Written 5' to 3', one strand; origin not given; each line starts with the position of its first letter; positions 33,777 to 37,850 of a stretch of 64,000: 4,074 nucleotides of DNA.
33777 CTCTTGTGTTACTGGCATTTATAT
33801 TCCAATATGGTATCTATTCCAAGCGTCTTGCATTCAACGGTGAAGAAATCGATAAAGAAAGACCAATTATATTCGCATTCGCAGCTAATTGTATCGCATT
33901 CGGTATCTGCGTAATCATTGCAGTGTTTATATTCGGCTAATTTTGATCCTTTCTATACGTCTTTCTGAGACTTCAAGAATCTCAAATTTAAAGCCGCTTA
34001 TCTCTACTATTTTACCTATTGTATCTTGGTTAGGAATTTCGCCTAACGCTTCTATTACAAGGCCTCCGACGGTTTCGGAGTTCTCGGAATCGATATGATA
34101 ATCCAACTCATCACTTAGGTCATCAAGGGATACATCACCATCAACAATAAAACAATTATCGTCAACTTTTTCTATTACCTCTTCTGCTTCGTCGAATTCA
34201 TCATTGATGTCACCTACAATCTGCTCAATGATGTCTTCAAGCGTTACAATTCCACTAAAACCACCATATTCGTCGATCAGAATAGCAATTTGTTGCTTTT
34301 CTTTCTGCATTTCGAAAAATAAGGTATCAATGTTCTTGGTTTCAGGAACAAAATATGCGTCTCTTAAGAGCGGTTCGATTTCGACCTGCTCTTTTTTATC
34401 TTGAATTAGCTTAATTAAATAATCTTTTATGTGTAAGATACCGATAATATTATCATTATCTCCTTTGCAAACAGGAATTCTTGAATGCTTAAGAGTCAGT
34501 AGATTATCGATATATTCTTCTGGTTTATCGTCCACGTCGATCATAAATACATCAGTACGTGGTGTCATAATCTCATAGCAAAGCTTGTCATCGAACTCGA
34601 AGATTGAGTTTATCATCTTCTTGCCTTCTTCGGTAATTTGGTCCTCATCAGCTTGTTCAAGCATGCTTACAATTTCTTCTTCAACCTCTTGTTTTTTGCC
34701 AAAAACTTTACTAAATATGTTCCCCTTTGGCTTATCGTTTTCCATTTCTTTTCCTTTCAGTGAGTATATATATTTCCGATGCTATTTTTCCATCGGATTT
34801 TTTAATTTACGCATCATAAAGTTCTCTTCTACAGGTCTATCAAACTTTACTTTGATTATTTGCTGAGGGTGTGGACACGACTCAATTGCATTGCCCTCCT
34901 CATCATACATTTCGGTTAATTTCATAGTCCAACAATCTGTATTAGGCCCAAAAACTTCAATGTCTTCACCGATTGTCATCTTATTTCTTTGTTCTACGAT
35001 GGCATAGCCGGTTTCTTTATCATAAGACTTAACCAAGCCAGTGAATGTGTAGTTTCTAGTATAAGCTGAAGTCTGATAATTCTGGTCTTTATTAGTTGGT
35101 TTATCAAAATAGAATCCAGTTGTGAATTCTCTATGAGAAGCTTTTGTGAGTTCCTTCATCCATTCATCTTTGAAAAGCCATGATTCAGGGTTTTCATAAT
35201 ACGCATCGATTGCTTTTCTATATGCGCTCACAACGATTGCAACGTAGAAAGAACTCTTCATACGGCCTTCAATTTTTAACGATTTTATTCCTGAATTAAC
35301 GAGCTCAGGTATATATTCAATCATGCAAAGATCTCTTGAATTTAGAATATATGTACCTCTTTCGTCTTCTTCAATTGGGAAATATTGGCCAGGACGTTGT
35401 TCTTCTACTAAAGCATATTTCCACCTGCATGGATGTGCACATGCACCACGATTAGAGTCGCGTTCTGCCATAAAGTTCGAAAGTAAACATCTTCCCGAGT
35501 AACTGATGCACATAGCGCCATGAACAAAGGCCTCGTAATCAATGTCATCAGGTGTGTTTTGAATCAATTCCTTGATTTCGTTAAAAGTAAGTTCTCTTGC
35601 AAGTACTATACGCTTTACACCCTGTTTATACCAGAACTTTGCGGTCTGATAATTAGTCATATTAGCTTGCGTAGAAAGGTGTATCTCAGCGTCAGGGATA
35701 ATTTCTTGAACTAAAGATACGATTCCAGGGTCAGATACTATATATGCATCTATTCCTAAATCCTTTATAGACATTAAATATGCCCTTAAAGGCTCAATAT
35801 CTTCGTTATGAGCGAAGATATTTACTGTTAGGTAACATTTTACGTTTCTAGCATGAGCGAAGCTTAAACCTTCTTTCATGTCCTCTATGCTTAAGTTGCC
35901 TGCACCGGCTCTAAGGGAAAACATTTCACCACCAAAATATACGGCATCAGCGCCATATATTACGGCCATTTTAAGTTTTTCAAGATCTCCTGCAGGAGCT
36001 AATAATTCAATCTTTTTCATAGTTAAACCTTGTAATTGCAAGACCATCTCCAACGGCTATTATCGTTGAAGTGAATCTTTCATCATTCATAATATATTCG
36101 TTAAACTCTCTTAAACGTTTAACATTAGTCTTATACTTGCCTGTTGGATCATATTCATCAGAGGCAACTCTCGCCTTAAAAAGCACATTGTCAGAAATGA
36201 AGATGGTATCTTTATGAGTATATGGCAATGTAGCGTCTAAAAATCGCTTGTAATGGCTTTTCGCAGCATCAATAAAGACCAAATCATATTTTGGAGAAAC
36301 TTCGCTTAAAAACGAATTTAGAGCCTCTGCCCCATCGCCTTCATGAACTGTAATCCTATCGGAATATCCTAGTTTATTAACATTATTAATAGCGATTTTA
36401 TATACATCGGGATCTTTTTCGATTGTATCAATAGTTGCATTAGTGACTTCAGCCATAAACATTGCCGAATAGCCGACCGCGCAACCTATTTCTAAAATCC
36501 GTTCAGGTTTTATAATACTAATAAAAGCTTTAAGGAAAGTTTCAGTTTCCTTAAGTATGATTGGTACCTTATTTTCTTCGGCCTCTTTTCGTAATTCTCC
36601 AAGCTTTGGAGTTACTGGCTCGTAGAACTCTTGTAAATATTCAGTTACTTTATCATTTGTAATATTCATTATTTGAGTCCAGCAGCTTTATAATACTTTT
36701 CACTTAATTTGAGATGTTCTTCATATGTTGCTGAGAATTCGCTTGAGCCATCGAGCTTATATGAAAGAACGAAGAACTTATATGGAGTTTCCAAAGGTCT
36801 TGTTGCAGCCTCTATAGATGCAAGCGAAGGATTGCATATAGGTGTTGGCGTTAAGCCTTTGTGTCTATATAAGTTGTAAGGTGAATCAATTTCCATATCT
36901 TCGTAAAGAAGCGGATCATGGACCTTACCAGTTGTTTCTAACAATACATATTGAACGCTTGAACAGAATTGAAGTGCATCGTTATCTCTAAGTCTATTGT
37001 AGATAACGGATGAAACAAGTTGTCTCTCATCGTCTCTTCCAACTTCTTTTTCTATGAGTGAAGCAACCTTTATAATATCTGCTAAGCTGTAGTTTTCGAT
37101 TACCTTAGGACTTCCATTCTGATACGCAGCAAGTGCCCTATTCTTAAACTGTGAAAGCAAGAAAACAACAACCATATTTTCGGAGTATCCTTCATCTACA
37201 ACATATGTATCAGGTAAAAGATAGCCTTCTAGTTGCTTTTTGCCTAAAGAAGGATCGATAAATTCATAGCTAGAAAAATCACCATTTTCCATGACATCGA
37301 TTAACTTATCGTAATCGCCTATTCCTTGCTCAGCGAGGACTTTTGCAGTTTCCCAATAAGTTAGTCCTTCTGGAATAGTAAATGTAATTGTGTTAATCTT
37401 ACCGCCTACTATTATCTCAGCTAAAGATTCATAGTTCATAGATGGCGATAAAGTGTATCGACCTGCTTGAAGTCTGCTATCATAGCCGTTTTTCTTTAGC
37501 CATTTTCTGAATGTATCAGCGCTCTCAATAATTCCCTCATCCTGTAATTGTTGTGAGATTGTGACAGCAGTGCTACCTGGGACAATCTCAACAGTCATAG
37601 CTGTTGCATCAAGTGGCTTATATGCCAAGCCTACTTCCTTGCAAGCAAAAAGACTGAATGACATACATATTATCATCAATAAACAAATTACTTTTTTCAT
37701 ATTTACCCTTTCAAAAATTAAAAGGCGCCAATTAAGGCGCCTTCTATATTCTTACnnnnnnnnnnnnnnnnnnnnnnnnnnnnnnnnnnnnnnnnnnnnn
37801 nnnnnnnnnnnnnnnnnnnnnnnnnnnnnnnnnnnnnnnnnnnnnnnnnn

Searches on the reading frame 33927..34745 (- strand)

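Call 14: search_protein_families(library=pfam, proteins=[window:33927-34745:-], max_evalue=0.0001)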
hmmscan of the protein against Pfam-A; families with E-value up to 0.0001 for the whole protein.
window:33927-34745:- (272 aa): 2 families
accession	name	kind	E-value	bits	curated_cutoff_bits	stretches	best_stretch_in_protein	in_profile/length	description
PF03471.22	CorC_HlyC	-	7.7e-21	74.3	27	1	193-271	2-79/81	Transporter associated domain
PF00571.33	CBS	-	3.5e-13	50.1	24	1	128-177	7-56/57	CBS domain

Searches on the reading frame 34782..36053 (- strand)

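Call 14: search_protein_families(library=pfam, proteins=[window:34782-36053:-], max_evalue=0.0001)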
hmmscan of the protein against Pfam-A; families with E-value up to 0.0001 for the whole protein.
window:34782-36053:- (423 aa): 2 families
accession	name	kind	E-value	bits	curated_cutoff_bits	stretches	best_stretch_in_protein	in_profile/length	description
PF01136.24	Peptidase_U32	-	1.9e-102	342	22.4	1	87-319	2-231/233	Peptidase family U32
PF16325.11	Peptidase_U32_C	-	1.6e-30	105.5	28.2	1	333-415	1-83/83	Peptidase family U32 C-terminal domain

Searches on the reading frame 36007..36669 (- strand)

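Call 14: search_protein_families(library=pfam, proteins=[window:36007-36669:-], max_evalue=0.0001)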
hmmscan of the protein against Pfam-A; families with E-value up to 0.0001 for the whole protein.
window:36007-36669:- (220 aa): 4 families
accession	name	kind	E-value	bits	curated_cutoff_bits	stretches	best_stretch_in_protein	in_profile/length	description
PF01596.23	Methyltransf_3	-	2e-32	112.6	22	1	22-214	10-202/204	O-methyltransferase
PF13578.12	Methyltransf_24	-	2.1e-11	45.1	26.3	1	59-162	1-105/105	Methyltransferase domain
PF01135.25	PCMT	-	2.8e-09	37.5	20.3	1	48-137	67-152/210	Protein-L-isoaspartate(D-aspartate) O-methyltransferase (PCMT)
PF13847.12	Methyltransf_31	-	1.5e-06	28.4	27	1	56-141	5-87/145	Methyltransferase domain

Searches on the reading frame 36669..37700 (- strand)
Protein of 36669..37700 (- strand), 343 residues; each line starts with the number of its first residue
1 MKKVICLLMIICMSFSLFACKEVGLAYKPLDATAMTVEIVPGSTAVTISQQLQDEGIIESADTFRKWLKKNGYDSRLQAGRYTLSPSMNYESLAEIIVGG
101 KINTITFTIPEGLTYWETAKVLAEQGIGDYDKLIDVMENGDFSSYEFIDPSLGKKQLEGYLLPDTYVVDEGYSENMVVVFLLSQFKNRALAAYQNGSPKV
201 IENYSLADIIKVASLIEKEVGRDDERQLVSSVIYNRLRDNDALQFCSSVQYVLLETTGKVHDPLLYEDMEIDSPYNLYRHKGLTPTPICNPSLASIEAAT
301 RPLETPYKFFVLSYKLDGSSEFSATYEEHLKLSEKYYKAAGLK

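Call 14: search_protein_families(library=pfam, proteins=[window:36669-37700:-], max_evalue=0.0001)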
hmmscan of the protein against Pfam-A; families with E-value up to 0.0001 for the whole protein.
window:36669-37700:- (343 aa): 1 family
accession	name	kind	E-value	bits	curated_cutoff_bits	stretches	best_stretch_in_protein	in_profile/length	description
PF02618.21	YceG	-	8.9e-74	248.8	32.4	1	37-333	1-273/275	YceG-like family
